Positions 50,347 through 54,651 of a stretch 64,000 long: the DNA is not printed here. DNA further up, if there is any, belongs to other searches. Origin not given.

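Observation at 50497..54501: Pls-type membrane NRPS predicted to polymerise a basic amino acid (hand-derived code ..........)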

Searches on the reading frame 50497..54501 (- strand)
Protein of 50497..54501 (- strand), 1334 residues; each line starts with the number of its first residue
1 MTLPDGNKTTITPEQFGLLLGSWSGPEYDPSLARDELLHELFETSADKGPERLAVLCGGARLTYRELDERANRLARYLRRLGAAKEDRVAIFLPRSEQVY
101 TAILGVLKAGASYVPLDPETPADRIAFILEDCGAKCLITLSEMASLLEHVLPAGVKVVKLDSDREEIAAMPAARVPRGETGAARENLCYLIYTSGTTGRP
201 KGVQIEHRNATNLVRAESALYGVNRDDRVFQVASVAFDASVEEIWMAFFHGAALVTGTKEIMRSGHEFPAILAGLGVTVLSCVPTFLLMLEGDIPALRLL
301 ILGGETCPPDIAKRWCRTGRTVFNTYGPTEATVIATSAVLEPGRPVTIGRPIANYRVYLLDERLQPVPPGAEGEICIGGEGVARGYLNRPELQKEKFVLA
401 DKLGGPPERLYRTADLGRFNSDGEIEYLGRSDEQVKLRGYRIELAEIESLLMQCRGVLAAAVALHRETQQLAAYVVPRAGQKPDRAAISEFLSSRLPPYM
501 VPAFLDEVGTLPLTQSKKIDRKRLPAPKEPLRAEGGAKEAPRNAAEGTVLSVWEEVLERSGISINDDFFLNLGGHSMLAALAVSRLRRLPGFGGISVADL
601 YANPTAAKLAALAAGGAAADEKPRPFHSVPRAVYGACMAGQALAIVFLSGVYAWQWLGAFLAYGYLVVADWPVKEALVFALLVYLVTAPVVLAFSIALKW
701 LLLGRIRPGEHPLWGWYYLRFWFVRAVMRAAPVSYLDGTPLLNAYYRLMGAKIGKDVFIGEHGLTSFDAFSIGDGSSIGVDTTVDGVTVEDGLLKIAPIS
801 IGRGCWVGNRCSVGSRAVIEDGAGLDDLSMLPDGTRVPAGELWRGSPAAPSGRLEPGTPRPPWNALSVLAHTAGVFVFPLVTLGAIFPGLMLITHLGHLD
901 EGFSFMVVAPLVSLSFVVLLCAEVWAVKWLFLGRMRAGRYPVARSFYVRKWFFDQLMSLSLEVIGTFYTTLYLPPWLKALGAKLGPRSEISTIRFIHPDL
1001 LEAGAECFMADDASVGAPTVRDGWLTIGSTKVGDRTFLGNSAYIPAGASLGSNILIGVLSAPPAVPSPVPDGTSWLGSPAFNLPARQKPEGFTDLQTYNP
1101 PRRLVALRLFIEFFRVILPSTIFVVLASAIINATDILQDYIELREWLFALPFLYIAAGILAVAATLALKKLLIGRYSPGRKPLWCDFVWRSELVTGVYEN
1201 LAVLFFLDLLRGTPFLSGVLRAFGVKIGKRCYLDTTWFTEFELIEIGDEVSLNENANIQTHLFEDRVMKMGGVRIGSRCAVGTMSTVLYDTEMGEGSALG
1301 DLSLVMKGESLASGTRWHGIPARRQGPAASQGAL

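Call 4: search_protein_families(library=pfam, proteins=[window:50497-54501:-], max_evalue=0.01)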
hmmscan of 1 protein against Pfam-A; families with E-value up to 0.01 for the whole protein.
window:50497-54501:- (1334 aa): 6 families
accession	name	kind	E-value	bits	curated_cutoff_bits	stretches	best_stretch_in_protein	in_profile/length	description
PF00501.34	AMP-binding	-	6.3e-95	318.6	29.9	1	42-387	1-384/384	AMP-binding enzyme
PF13193.12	AMP-binding_C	-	4.5e-10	40.7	24.5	1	446-518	1-76/76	AMP-binding enzyme C-terminal domain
PF00132.30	Hexapep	-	8.4e-09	35.2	27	0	799-823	2-26/36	Bacterial transferase hexapeptide (six repeats)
PF00550.31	PP-binding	-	1e-07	32.5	20.8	1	549-612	3-66/67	Phosphopantetheine attachment site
PF14602.12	Hexapep_2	-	3.7e-07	30.2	27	0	1030-1057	2-27/34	Hexapeptide repeat of succinyl-transferase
PF21711.3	DCTN5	-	0.00035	20.7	40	1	787-855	91-158/182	Dynactin subunit 5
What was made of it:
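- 52666..52857 (-): Carrier (PCP/T) domain, residues 549-612. The phosphopantetheine attachment site is Ser576 in GGHS, codon 52774-52776. Pfam PP-binding, E 1e-7 (call 4).
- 51922..52626 (-): Polymerisation-domain unit 1 (residues 626-860): membrane helices ~631-668 and 673-703, KWLLLGR at 699, then a left-handed beta-helix. Hexapep at 799-823 (call 4).
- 51202..51921 (-): Polymerisation-domain unit 2 (residues 861-1100): helices ~865-899 and 904-932, KWLFLGR at 928, then a beta-helix. Hexapep_2 at 1030-1057 (call 4).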

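Call 5: search_protein_families(library=ncbifam, proteins=[window:50497-54501:-], max_evalue=0.01)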
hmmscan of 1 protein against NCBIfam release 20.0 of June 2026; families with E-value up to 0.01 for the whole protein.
window:50497-54501:- (1334 aa): 111 families (the best 25 are shown)
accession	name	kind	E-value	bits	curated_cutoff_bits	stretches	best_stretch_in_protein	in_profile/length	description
TIGR02353.1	NRPS_term_dom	equivalog_domain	6.1e-184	613.2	423.1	1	641-1322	3-695/695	Pls/PosA family non-ribosomal peptide synthetase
TIGR01733.1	AA-adenyl-dom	subfamily_domain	2.2e-132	441.7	317.4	1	63-462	1-409/409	amino acid adenylation domain-containing protein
NF004282.0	PRK05691.1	subfamily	1.7e-120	402.7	4090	1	29-588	1124-1681/4334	non-ribosomal peptide synthase/polyketide synthase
NF047350.1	aureusi_NRPS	equivalog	1.1e-118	397.3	2500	2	180-610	1567-1987/2373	aureusimine non-ribosomal peptide synthetase AusA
NF038078.1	NRPS_MxcG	equivalog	7.8e-117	391.2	2300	1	39-620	459-1049/1442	myxochelin non-ribosomal peptide synthetase MxcG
NF041803.1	NRPS_SolG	exception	8.2e-115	384.6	2200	1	37-611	562-1153/1163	solanimycin non-ribosomal peptide synthetase SolG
NF007605.2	PRK10252.1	equivalog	1e-86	291.6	2400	1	38-616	456-1044/1292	enterobactin non-ribosomal peptide synthetase EntF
NF003417.0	PRK04813.1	subfamily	1.2e-76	258.3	476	1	42-524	9-499/505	D-alanine--poly(phosphoribitol) ligase subunit DltA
TIGR01734.1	D-ala-DACP-lig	equivalog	3.2e-73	247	559.85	1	42-524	6-498/504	D-alanine--poly(phosphoribitol) ligase subunit DltA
NF004837.0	PRK06187.1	subfamily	1.8e-72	244.3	476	1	36-524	8-518/531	long-chain-fatty-acid--CoA ligase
TIGR03098.1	ligase_PEP_1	hypoth_equivalog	1.5e-66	225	592.35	1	37-524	1-514/517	acyl-CoA ligase (AMP-forming), exosortase A system-associated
NF004822.0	PRK06178.1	equivalog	2.3e-50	171.7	782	3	37-178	38-180/571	acyl-CoA synthetase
TIGR02262.1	benz_CoA_lig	subfamily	2.5e-49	168.3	375.25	1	50-524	19-505/508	benzoate-CoA ligase family protein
TIGR03443.1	alpha_am_amid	equivalog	2.8e-49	167.5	1030.1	2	38-479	238-751/1390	L-aminoadipate-semialdehyde dehydrogenase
NF005702.0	PRK07514.1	subfamily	1.8e-47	161.9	558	1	38-521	5-493/506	malonyl-CoA synthase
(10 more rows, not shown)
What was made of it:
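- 50497..54501 (-): Complete Pls/PosA-family single-module NRPS gene (1334 aa plus TGA stop). TIGR02353 at 613 bits against a cutoff of 423 (call 5).
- On Pls/PosA family NRPS (cationic homopoly(amino acid) synthetases; NCBIfam TIGR02353): 613.2 bits against a cutoff of 423.1; residues 641-1322 cover model positions 3-695 of 695 (call 5). Pfam and NCBIfam scans (calls 4, 5).
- Family: TIGR02353 at 613 bits (cutoff 423) over model positions 3-695 of 695 (call 5).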

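Call 6: search_solved_structures(query=window:50497-54501:-, max_evalue=0.00001, show_alignments=1)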
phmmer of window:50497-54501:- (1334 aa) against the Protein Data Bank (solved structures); distinct sequences matched with E-value up to 0.00001: 229 (the best 60 are shown).
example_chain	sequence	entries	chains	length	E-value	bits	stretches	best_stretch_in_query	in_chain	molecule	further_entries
6mfz_A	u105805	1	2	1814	6.6e-190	636.8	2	36-611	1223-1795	Linear gramicidin synthase subunit A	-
9be3_A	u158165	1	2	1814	6.7e-190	636.7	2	36-611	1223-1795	Linear gramicidin synthase subunit A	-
9meh_A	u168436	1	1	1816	6.7e-190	636.7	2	36-611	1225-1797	Linear gramicidin synthase subunit A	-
9be4_A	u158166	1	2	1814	2.5e-189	634.9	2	36-611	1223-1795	Linear gramicidin synthase subunit A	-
6mfy_A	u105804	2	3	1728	1.5e-178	599.1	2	35-612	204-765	Linear gramicidin synthase subunit A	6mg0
8xjz_C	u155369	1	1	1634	8.2e-134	450.9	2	47-611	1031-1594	Peptide synthetase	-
5u89_A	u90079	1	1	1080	2e-127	429.7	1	36-610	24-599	Amino acid adenylation domain protein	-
9bfd_A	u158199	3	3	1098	9.5e-114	384.4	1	33-609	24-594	Tyrocidine synthase 1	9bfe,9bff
1amu_A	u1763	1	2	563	8.6e-112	377.9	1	32-557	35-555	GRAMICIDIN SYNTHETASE 1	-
4d4g_A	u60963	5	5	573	5.3e-109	368.7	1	36-564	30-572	APNAA1 | APNA A1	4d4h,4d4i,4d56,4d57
8jbr_A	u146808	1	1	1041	6.5e-105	355.2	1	19-613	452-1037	McyA protein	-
6n8e_A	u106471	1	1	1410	2.8e-103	349.8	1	37-626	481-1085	holo-ObiF1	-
2vsq_A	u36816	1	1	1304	1.7e-102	347.1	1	41-617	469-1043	SURFACTIN SYNTHETASE SUBUNIT 3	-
9bfd_B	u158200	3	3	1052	6e-100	338.7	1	37-611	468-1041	Tyrocidine synthase 2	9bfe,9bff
6p1j_A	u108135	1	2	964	3.1e-99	336.3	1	34-524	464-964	Txo2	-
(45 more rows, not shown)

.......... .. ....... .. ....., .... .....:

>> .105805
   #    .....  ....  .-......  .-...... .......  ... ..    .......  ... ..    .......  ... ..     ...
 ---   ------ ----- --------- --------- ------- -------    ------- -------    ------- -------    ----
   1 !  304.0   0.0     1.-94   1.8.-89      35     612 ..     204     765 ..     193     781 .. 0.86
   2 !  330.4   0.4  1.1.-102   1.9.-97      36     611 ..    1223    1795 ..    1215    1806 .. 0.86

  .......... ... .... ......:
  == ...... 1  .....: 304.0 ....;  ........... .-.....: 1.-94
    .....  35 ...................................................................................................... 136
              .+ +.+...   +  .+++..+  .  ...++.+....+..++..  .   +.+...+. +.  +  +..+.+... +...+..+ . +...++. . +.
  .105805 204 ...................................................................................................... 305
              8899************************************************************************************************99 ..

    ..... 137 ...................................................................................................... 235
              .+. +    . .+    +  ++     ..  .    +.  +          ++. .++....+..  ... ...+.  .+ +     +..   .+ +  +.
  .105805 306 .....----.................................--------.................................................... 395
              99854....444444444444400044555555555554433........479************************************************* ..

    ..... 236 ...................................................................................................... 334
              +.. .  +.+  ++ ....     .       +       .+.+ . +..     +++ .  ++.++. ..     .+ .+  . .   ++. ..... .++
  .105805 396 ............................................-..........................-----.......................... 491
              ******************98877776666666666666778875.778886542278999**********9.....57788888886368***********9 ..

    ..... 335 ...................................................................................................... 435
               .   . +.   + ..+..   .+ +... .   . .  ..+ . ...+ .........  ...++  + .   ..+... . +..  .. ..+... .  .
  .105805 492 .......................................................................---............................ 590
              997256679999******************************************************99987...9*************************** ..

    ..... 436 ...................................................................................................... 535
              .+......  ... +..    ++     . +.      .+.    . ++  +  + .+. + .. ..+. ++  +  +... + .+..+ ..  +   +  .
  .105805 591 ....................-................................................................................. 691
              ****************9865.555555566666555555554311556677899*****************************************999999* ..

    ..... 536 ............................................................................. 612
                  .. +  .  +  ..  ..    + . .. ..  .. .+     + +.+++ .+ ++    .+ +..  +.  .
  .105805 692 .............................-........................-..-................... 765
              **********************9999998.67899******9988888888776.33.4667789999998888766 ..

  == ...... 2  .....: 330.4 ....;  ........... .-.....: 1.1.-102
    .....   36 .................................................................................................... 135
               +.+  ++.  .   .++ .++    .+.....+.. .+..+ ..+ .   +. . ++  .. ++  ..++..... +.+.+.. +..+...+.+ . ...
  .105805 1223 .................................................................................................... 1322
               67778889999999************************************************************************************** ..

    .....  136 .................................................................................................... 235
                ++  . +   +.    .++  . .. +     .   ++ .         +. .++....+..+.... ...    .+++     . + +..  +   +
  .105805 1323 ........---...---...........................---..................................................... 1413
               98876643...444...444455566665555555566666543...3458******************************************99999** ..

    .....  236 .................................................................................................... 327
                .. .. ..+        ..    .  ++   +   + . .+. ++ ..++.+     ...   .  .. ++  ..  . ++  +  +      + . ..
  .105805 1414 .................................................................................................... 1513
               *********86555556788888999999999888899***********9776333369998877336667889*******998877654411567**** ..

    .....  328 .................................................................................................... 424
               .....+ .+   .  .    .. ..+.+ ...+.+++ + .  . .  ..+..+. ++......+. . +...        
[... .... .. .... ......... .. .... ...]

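Call 16: find_homologous_proteins(query=window:50497-54501:-, max_evalue=1e-20)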
Query window:50497-54501:- (1334 aa): 8000 proteins with E <= 1e-20 among 8000 candidates; the best 120 are listed.
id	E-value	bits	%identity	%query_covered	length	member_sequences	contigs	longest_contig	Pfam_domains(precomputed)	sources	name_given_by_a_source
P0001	0.0e+0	3037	100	100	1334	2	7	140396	PF00550.32,PF14602.13,PF00132.31,PF00501.35,PF13193.13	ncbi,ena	-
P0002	0.0e+0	2416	80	99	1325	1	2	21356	PF00550.32,PF14602.13,PF00132.31,PF00501.35,PF13193.13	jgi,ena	-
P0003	0.0e+0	2153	70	98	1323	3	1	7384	PF00132.31,PF00501.35,PF13193.13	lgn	-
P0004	0.0e+0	2119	69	98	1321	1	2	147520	PF00550.32,PF14602.13,PF00132.31,PF00501.35,PF13193.13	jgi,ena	jgi:non-ribosomal peptide synthetase-like protein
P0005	0.0e+0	2108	69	99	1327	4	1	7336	PF00132.31,PF00501.35,PF13193.13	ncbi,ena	-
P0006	0.0e+0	2079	69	97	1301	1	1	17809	PF00550.32,PF00132.31,PF00501.35,PF13193.13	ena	-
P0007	0.0e+0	2059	69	97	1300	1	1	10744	PF00550.32,PF00132.31,PF00501.35,PF13193.13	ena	-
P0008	0.0e+0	2008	67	97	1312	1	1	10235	PF00550.32,PF14602.13,PF00132.31,PF00501.35,PF13193.13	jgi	jgi:non-ribosomal peptide synthetase-like protein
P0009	0.0e+0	2003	67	97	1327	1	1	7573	PF00550.32,PF00132.31,PF00501.35,PF13193.13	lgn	-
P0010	0.0e+0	1988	65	98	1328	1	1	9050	PF00550.32,PF14602.13,PF00132.31,PF00501.35,PF13193.13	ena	-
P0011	0.0e+0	1984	68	97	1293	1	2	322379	PF00550.32,PF00132.31,PF00501.35,PF13193.13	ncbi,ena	-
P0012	0.0e+0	1976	66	98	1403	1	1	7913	PF00550.32,PF00132.31,PF00501.35,PF13193.13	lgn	-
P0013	0.0e+0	1955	65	99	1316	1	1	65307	PF00550.32,PF00132.31,PF00501.35,PF13193.13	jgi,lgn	jgi:non-ribosomal peptide synthetase-like protein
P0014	0.0e+0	1946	66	99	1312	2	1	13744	PF00550.32,PF00132.31,PF00501.35,PF13193.13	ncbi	-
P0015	0.0e+0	1936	66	99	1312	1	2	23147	PF00550.32,PF00132.31,PF00501.35,PF13193.13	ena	-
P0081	0.0e+0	1409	52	97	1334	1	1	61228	PF00550.32,PF00132.31,PF00501.35,PF13193.13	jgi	jgi:non-ribosomal peptide synthetase-like protein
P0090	0.0e+0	1401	48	99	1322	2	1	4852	PF00550.32,PF00132.31,PF00501.35,PF25087.2,PF25084.2,PF21711.4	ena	-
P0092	0.0e+0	1400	49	98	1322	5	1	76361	PF00550.32,PF00132.31,PF00501.35,PF13193.13,PF25087.2,PF25084.2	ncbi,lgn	-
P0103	0.0e+0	1390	52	97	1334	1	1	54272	PF00550.32,PF00132.31,PF00501.35,PF13193.13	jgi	-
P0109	0.0e+0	1388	48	98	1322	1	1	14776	PF00550.32,PF00132.31,PF00501.35,PF13193.13,PF25087.2,PF25084.2,PF21711.4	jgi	jgi:non-ribosomal peptide synthetase-like protein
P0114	0.0e+0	1385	48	98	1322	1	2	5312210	PF00550.32,PF00132.31,PF00501.35,PF13193.13,PF25087.2,PF25084.2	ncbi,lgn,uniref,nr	ncbi:Pls/PosA family non-ribosomal peptide synthetase [Sporomusa malonica]|uniref:Carrier domain-con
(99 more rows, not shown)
